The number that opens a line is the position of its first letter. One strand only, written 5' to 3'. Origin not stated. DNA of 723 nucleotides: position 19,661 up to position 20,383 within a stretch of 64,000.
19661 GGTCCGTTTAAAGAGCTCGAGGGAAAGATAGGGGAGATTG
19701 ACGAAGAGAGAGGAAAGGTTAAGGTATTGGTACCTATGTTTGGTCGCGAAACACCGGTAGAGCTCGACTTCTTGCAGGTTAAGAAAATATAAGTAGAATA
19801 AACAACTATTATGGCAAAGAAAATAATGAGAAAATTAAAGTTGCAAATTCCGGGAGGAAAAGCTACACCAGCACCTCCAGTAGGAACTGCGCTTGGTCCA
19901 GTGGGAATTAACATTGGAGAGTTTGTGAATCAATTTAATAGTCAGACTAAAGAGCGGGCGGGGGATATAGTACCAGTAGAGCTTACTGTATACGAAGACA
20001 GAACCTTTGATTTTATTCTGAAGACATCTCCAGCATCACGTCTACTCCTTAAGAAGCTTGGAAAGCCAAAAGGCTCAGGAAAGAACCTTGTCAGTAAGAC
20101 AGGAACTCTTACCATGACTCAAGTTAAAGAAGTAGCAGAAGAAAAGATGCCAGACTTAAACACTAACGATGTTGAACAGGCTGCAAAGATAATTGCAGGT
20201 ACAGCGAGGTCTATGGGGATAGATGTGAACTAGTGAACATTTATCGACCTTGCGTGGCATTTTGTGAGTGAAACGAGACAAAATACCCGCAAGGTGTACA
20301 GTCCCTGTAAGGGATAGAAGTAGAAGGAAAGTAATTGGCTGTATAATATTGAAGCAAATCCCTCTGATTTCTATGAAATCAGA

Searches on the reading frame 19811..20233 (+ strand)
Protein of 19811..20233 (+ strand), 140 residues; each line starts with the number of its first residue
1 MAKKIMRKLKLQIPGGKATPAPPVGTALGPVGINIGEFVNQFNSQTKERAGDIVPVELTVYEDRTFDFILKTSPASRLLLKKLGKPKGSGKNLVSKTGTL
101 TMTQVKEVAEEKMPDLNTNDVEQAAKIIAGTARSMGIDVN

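Call 107: search_protein_families(library=pfam, proteins=[window:19811-20233:+], max_evalue=0.001)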
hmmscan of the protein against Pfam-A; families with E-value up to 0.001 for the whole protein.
window:19811-20233:+ (140 aa): 2 families
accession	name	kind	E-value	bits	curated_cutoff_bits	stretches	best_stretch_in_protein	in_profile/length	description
PF03946.19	Ribosomal_L11_N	-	2.1e-26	91.9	32.9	1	9-66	1-58/58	Ribosomal protein L11, N-terminal domain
PF00298.24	Ribosomal_L11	-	1.6e-24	86.5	21.4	1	71-139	1-69/69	Ribosomal protein L11, RNA binding domain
